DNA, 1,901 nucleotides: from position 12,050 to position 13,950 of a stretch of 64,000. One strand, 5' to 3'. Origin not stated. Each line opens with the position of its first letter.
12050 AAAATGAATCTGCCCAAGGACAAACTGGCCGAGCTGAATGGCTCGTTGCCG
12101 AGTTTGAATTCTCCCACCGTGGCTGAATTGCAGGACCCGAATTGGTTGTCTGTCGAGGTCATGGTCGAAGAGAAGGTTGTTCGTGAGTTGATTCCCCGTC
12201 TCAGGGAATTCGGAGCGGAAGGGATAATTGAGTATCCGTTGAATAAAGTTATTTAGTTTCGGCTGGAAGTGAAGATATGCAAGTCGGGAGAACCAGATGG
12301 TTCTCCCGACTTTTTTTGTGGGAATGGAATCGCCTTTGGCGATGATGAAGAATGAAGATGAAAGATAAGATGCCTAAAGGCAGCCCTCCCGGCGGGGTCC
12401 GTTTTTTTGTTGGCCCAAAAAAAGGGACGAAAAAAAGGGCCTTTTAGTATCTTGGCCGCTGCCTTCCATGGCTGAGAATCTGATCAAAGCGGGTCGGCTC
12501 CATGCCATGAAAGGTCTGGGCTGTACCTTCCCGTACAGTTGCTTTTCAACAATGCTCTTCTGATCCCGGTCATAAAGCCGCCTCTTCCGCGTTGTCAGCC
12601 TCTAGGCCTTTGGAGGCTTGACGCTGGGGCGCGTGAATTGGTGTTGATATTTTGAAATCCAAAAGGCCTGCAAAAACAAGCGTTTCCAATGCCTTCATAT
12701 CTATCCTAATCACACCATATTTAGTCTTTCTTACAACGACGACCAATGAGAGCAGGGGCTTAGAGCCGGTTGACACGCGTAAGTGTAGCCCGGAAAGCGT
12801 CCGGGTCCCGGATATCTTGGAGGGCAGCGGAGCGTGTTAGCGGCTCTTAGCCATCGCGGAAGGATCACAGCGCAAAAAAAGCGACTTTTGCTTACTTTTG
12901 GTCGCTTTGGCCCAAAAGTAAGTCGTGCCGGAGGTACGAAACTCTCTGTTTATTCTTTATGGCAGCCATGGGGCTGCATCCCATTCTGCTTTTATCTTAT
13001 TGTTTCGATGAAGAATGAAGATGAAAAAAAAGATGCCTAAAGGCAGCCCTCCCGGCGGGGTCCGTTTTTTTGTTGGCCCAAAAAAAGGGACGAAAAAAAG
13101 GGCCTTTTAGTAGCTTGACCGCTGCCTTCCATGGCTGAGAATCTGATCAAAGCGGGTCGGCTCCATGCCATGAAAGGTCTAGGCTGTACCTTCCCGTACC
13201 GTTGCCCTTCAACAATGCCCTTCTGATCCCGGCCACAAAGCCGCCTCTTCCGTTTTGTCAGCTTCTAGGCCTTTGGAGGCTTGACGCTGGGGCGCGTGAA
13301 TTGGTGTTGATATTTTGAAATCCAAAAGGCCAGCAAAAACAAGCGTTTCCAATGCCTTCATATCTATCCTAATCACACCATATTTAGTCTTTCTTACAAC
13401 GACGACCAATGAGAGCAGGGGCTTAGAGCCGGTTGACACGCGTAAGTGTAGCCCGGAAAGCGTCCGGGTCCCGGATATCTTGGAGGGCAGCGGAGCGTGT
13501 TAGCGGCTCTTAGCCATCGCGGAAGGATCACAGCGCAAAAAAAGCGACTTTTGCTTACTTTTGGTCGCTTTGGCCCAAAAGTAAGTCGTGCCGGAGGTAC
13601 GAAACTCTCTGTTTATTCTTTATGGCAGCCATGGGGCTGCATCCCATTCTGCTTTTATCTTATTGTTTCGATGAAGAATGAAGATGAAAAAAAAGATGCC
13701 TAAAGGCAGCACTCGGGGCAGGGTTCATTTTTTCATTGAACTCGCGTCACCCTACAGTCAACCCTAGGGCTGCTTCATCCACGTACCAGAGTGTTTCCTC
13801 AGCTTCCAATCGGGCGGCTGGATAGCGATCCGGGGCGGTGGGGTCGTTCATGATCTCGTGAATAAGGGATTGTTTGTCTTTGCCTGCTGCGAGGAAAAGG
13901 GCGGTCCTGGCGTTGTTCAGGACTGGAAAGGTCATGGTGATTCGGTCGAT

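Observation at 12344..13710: Tandemly iterated ~660-bp non-coding element with matched terminal hairpins (family C): best candidate for an undescribed system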

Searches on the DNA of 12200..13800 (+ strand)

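Call 7: search_rna_families(source=window, start=12200, end=13800, threshold=evalue, max_evalue=10)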
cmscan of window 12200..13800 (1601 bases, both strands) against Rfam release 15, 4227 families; matches with E-value up to 10: 15.
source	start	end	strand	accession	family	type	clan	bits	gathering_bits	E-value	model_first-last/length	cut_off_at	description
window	12214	12317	+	RF04179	BTnc049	Gene; sRNA;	-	25.6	81.9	0.1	1-111/111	no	Bacteroides sRNA BTnc049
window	12230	12316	+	RF02434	SpF39_sRNA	Gene; sRNA;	-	24.7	60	2.4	1-109/109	no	Streptococcus sRNA SpF39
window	12284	12362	+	RF02527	SSRC38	Gene; sRNA;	-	24.1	80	0.13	1-166/166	no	Streptococcus sRNA SSRC38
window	12284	12313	-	RF04346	Plastid-ccsA-ndhD-1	Cis-reg;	CL00154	18.4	48.5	1.6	1-57/57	no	Plastid-ccsA-ndhD-1 3UTR RNA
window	12229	12317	+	RF02100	tfoR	Gene; sRNA;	-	18.1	70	0.2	1-101/101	no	Translational regulator of tfoXVC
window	12281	12309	+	RF04346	Plastid-ccsA-ndhD-1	Cis-reg;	CL00154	17.9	48.5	2.3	1-57/57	no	Plastid-ccsA-ndhD-1 3UTR RNA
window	12283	12309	+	RF04347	Plastid-ccsA-ndhD-2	Cis-reg;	-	16.7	51.5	6.1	1-53/53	no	Plastid-ccsA-ndhD-2 3UTR RNA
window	12284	12310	-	RF04347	Plastid-ccsA-ndhD-2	Cis-reg;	-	16.7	51.5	6.3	1-53/53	no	Plastid-ccsA-ndhD-2 3UTR RNA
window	12705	12745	-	RF03838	MIR8032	Gene; miRNA;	-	16.3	78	3.5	1-48/48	no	MIR8032 microRNA precursor family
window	13368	13408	-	RF03838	MIR8032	Gene; miRNA;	-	16.3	78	3.5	1-48/48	no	MIR8032 microRNA precursor family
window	12639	12717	-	RF00323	snoR79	Gene; snRNA; snoRNA; CD-box;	-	15.6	80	9.6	1-65/65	no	Small nucleolar RNA R79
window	13302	13380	-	RF00323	snoR79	Gene; snRNA; snoRNA; CD-box;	-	15.6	80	9.6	1-65/65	no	Small nucleolar RNA R79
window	12699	12814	+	RF02481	GlsR18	Gene; snRNA; snoRNA; HACA-box;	-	13.7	100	9.1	1-147/147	no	Small nucleolar RNA GlsR18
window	13362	13477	+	RF02481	GlsR18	Gene; snRNA; snoRNA; HACA-box;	-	13.7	100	9.1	1-147/147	no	Small nucleolar RNA GlsR18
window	12338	12358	+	RF01152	sR1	Gene; snRNA; snoRNA; CD-box;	-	13.1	45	2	1-57/57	no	Small nucleolar RNA sR1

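Call 12: search_dna_similar(query=window:12344-13006:+, collection=plasmids, mode=distant)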
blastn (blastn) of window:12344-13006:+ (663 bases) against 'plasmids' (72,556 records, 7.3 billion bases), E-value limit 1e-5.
No match.

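Call 13: search_dna_similar(query=window:12344-13006:+, collection=phages, mode=distant)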
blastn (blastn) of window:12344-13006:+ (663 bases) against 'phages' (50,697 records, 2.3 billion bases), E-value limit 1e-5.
No match.
